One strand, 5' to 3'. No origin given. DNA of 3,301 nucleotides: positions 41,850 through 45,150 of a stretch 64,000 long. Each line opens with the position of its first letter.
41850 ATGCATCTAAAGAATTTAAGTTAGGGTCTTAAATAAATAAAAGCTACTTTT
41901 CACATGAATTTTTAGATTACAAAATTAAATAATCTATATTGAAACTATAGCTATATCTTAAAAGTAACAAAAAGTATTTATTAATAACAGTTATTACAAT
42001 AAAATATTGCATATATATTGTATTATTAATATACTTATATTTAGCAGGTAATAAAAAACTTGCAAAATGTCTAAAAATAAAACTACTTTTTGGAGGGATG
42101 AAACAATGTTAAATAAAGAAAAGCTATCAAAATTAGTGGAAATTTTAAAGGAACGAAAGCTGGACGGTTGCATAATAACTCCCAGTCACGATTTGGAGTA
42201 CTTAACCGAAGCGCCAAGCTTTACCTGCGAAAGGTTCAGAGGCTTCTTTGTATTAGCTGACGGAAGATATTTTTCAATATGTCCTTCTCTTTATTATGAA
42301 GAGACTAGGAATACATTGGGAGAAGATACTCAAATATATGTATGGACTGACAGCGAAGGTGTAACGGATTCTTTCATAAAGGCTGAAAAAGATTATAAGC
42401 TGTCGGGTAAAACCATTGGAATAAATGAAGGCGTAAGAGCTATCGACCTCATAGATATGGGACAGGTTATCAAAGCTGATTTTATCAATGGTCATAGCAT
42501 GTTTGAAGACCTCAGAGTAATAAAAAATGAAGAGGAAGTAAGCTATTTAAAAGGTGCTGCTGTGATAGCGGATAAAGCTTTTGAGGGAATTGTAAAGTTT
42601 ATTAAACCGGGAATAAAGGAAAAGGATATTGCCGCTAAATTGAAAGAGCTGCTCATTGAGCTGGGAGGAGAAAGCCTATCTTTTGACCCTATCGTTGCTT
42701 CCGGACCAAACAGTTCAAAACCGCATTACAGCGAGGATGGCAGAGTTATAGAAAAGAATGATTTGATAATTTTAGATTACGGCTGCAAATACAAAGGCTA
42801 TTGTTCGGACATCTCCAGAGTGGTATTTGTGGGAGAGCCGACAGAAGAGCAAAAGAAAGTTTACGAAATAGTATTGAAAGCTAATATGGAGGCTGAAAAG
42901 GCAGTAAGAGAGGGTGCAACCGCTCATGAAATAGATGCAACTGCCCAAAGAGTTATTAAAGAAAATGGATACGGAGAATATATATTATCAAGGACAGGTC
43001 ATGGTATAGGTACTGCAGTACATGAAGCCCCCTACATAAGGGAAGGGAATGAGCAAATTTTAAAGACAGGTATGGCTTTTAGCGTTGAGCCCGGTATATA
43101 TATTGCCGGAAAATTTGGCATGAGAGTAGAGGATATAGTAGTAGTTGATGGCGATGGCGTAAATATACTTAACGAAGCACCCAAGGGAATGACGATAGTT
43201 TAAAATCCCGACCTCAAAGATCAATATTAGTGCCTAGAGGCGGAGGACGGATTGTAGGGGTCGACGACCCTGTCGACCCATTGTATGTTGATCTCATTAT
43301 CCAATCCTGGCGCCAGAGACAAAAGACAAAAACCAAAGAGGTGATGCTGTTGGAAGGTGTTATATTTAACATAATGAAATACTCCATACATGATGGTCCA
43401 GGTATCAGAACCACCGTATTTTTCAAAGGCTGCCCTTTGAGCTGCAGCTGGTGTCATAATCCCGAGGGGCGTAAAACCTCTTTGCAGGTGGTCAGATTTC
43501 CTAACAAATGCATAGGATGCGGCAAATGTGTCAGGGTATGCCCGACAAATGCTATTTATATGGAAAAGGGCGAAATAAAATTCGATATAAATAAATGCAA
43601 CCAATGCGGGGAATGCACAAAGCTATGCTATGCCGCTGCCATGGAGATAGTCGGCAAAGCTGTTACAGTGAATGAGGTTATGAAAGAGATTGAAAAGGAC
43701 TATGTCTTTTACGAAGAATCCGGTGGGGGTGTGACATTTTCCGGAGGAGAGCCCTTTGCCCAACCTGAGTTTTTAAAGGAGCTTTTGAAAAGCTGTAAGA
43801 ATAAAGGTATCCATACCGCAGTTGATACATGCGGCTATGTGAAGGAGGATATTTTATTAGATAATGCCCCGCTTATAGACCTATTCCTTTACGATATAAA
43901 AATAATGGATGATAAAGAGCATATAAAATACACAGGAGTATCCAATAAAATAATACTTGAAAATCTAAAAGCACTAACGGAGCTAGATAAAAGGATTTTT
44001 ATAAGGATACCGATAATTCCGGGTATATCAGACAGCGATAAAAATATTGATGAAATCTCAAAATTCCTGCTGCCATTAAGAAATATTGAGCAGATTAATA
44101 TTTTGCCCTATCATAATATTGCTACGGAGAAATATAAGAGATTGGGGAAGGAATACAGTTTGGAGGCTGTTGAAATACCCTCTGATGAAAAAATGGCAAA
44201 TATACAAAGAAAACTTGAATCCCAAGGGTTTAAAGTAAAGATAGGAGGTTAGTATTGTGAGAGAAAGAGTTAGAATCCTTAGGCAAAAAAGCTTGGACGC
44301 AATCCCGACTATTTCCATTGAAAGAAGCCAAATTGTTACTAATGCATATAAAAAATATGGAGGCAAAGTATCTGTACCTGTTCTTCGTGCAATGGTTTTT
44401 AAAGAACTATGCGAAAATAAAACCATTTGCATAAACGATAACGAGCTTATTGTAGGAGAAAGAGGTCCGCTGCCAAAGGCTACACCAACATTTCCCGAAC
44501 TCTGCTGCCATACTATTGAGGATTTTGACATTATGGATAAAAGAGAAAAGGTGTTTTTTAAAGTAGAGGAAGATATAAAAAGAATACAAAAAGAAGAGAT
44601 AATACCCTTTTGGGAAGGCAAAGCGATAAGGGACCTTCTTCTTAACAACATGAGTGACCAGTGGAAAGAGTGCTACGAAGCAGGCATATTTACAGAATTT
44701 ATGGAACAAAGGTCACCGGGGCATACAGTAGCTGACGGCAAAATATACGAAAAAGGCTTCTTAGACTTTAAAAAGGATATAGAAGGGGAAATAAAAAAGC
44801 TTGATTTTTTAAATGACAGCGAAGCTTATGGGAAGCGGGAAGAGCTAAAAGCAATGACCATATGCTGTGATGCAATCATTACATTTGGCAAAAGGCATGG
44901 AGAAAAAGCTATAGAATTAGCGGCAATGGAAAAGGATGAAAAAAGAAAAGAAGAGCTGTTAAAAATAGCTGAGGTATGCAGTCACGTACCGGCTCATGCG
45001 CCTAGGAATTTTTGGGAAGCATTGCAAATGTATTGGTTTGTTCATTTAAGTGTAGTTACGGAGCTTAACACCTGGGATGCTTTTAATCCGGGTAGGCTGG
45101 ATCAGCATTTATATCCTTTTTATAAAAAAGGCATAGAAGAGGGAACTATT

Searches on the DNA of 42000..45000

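Call 3: search_rna_families(source=window, start=42000, end=45000, threshold=evalue, max_evalue=10, show_alignments=3)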
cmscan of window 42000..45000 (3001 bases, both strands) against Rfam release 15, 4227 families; matches with E-value up to 10: 7.
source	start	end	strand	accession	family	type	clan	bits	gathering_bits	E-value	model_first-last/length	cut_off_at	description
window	44081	44121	-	RF00342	snoZ40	Gene; snRNA; snoRNA; CD-box;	-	24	50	0.095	1-73/73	no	Small nucleolar RNA Z40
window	43589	43722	+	RF02269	HPnc0580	Gene; sRNA;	-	19.3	37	7.1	1-105/105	no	Heliobacter pylori small RNA HPnc0580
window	42266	42342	+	RF03315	mir-723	Gene; miRNA;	-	18.6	63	4.8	1-60/60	no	mir-723 microRNA precursor family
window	43402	43465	-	RF01516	v-snoRNA-1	Gene; snRNA; snoRNA; CD-box;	-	16.5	75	4.9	1-65/65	no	Human herpesvirus 1 small nucleolar RNA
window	44929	44998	+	RF01306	sR52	Gene; snRNA; snoRNA; CD-box;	-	14.8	50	7.9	1-60/60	no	Small nucleolar RNA sR52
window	44226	44338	+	RF00619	U6atac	Gene; snRNA; splicing;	CL00009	12.5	33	6.3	1-126/126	no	U6atac minor spliceosomal RNA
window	42601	42684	+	RF01389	isrF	Gene; sRNA;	-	9.8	40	9.4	1-292/292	no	isrF Hfq binding RNA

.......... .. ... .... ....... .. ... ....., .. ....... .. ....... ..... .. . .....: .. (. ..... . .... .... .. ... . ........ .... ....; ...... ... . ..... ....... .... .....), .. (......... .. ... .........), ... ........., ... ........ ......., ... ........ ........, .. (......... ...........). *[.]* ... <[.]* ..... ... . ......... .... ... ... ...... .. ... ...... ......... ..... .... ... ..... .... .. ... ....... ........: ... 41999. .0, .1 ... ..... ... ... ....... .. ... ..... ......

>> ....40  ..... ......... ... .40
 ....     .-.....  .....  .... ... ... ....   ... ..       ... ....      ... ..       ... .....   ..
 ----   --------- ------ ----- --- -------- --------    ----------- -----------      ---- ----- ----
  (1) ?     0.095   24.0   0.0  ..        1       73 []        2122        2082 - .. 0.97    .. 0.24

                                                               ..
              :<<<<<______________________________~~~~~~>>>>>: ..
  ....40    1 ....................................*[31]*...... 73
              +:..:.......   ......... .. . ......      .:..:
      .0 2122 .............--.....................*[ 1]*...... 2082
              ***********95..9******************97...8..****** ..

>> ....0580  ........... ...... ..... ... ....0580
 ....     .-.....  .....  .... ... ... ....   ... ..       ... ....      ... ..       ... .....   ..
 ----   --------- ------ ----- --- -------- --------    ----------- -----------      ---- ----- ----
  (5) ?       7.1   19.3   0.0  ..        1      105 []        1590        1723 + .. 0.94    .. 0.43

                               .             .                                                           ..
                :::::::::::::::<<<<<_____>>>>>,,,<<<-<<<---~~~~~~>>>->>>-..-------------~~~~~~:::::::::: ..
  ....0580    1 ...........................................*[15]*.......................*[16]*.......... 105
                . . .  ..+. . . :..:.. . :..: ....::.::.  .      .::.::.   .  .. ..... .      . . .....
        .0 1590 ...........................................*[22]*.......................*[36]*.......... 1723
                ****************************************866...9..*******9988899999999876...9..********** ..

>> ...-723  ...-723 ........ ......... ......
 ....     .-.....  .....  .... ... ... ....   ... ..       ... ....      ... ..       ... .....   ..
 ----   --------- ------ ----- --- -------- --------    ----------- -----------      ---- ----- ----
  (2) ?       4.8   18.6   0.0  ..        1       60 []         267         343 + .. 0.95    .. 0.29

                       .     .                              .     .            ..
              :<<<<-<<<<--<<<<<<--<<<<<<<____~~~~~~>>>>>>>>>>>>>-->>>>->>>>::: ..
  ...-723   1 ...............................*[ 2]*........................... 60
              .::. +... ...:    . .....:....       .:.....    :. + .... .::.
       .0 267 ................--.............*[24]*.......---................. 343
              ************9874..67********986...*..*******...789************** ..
